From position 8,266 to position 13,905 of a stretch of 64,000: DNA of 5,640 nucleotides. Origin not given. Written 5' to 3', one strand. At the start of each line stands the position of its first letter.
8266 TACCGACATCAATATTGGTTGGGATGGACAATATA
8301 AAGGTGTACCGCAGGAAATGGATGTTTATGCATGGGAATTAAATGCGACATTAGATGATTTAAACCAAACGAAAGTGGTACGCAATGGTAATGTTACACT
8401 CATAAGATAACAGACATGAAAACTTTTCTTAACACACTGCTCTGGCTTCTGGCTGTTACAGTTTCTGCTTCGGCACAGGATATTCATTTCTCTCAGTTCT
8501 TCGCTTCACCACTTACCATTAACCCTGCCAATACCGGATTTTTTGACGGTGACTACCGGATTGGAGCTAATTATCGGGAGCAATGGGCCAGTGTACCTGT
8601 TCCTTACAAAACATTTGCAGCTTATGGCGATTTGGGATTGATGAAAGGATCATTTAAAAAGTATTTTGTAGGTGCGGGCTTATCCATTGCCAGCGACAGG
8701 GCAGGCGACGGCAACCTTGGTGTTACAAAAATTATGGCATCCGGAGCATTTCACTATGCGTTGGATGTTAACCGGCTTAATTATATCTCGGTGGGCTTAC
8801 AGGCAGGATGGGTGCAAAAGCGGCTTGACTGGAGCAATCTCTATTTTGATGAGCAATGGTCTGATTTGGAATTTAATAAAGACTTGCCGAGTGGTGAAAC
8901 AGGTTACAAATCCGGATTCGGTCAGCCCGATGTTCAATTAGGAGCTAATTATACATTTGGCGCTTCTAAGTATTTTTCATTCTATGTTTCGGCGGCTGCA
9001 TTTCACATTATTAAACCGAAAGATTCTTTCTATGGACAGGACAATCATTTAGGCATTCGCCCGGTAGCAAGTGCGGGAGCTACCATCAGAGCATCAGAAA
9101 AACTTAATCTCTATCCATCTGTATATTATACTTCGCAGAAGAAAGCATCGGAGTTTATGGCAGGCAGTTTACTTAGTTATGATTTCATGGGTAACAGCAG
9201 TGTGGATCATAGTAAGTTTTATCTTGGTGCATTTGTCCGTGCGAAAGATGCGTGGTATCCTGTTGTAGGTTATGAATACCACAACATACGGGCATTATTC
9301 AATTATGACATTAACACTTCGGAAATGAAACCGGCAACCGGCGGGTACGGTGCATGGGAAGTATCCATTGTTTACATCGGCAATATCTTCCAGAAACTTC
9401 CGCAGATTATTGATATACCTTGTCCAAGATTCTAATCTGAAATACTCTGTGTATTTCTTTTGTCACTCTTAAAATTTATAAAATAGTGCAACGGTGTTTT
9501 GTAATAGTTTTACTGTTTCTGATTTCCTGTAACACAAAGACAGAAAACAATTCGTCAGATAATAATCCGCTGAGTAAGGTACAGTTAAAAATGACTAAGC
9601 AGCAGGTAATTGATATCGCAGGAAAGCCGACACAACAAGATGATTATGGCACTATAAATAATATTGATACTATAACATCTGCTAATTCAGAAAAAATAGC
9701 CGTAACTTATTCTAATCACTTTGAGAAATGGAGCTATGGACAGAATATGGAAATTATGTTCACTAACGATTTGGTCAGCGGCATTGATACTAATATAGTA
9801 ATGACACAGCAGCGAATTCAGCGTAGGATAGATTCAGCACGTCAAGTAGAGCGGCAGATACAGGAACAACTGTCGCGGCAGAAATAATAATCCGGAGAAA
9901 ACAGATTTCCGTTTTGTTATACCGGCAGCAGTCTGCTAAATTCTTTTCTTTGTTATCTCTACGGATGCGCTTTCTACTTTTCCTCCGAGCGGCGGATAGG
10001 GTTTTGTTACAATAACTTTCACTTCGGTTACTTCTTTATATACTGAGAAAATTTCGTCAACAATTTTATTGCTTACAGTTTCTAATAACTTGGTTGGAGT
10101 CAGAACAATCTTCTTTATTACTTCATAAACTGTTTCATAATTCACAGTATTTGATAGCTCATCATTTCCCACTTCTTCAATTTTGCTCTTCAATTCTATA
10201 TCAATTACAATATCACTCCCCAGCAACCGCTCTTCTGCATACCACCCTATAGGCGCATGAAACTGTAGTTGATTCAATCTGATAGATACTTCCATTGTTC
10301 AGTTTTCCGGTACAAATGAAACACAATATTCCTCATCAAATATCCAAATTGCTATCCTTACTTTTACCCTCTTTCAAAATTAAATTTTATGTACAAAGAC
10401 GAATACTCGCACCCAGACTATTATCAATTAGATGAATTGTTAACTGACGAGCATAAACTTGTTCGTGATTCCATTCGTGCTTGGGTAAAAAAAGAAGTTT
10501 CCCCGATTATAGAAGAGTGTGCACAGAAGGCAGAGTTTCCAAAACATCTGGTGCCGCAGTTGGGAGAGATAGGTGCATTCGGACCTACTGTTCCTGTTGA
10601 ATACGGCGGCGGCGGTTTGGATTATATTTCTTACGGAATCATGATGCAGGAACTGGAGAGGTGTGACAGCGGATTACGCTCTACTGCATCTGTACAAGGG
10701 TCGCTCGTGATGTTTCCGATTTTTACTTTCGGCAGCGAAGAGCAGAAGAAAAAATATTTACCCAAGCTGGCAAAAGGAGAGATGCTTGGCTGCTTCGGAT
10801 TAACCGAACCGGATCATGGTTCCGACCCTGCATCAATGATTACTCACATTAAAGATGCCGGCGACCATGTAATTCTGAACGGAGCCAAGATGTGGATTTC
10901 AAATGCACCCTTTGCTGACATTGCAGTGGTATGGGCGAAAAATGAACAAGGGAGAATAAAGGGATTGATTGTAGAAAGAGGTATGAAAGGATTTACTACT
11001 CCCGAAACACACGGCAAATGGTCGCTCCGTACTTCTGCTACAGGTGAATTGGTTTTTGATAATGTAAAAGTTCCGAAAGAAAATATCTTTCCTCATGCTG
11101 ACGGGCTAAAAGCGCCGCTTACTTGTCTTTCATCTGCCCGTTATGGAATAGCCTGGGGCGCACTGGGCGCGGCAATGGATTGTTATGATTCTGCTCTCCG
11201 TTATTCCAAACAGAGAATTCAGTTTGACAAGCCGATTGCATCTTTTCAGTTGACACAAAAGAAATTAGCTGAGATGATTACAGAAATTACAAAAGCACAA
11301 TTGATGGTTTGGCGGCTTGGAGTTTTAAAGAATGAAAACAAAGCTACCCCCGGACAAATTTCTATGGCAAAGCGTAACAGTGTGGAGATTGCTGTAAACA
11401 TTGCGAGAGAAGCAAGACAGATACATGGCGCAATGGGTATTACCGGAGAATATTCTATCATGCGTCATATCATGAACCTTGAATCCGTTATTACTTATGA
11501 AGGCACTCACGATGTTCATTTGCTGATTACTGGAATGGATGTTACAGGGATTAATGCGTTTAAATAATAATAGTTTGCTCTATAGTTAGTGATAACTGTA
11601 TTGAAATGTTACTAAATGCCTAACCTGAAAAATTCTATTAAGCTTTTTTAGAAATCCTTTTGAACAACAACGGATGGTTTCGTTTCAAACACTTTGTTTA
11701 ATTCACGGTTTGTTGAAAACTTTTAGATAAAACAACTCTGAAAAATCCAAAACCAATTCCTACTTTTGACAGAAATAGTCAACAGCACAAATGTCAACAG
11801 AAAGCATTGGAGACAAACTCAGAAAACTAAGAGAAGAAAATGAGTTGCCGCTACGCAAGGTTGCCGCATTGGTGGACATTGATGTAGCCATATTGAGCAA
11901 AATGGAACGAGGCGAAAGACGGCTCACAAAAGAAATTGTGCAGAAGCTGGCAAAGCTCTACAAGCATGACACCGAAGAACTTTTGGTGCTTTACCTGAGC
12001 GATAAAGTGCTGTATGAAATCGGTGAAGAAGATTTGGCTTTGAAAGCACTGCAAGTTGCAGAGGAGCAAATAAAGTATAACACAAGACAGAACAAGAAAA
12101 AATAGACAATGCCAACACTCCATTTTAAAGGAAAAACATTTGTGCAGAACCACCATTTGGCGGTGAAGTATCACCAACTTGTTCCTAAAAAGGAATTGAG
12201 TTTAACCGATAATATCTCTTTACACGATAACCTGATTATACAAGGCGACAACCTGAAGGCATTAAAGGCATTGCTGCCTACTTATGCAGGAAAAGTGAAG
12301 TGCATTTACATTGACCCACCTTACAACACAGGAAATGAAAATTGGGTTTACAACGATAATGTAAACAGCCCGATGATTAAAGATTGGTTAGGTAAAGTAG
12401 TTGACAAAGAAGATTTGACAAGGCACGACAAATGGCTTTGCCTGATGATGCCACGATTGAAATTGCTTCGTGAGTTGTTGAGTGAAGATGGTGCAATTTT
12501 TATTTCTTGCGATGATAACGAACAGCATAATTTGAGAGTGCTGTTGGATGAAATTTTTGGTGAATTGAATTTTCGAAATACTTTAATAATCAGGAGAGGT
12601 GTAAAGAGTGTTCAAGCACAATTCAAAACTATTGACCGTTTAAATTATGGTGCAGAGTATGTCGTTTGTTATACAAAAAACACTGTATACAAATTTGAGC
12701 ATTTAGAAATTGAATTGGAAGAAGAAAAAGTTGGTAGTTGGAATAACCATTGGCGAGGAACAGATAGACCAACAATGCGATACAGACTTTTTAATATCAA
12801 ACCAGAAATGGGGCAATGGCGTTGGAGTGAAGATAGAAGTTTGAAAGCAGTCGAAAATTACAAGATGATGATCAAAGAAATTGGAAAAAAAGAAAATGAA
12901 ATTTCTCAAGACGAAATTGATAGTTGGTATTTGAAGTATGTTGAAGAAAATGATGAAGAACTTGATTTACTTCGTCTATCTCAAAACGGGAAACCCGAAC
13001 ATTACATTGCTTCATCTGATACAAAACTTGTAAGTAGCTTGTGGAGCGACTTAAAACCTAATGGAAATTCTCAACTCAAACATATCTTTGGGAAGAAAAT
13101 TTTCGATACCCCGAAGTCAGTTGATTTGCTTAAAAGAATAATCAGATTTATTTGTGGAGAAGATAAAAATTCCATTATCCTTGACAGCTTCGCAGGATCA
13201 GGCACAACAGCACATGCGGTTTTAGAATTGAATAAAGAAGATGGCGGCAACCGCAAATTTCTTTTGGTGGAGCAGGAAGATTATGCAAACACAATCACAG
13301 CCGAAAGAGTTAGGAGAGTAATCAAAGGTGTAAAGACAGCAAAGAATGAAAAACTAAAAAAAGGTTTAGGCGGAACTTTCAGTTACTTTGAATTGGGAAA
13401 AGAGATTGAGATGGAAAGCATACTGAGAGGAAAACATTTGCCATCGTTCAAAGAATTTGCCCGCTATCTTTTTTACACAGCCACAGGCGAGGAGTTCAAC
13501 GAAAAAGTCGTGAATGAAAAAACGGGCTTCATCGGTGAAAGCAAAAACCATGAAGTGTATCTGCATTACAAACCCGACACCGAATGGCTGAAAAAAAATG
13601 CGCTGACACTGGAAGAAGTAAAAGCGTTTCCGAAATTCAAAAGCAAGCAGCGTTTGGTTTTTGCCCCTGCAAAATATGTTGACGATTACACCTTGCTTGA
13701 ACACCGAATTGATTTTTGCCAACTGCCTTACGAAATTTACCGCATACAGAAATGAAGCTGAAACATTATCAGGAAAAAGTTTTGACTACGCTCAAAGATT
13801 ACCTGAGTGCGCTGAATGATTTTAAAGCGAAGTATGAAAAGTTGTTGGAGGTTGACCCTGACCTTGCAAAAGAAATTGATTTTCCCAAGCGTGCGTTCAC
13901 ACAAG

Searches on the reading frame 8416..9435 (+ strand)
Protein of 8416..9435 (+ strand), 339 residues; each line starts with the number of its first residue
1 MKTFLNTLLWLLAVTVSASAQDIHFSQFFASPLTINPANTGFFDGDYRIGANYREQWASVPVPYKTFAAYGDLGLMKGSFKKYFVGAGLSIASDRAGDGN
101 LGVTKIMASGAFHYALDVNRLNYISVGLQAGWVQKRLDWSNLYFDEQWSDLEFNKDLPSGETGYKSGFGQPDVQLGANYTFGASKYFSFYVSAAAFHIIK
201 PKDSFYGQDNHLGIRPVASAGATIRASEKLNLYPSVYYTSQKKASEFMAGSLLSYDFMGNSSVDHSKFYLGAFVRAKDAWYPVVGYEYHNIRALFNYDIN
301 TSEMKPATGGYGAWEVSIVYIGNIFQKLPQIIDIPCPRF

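Call 67: search_protein_families(library=pfam, proteins=[window:8416-9435:+], max_evalue=0.00001)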
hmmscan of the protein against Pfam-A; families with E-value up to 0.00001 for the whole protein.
window:8416-9435:+ (339 aa): 1 family
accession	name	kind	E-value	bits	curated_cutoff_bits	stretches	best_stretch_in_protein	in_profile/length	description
PF11751.14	PorP_SprF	-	5.6e-37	128.2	22.3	1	19-320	3-273/273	Type IX secretion system membrane protein PorP/SprF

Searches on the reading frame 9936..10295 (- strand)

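Call 67: search_protein_families(library=pfam, proteins=[window:9936-10295:-], max_evalue=0.00001)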
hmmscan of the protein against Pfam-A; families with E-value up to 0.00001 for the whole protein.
window:9936-10295:- (119 aa): 1 family
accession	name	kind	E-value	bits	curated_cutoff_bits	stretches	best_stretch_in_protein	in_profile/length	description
PF02152.23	FolB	-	2.8e-28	99.1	31.8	1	5-115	1-113/113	Dihydroneopterin aldolase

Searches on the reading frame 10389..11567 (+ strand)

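Call 67: search_protein_families(library=pfam, proteins=[window:10389-11567:+], max_evalue=0.00001)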
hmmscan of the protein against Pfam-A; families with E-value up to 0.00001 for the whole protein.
window:10389-11567:+ (392 aa): 4 families
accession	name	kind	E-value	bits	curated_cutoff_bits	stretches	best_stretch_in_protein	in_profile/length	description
PF02771.21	Acyl-CoA_dh_N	-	1.1e-38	132.5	22.9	1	19-131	1-113/113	Acyl-CoA dehydrogenase, N-terminal domain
PF00441.29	Acyl-CoA_dh_1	-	7.6e-36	124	22.4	1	238-383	2-147/150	Acyl-CoA dehydrogenase, C-terminal domain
PF02770.24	Acyl-CoA_dh_M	-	4e-23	81.9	33.3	1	135-226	1-97/97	Acyl-CoA dehydrogenase, middle domain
PF08028.16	Acyl-CoA_dh_2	-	5e-11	43.5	22.7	1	253-370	2-129/134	Acyl-CoA dehydrogenase, C-terminal domain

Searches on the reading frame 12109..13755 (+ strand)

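Call 68: search_protein_families(library=pfam, proteins=[window:12109-13755:+], max_evalue=0.00001)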
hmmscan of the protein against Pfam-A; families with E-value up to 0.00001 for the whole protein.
window:12109-13755:+ (548 aa): 1 family
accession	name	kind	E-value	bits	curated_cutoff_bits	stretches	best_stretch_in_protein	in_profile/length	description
PF01555.25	N6_N4_Mtase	-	7.3e-35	121.3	26.7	1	63-392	1-214/221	DNA methylase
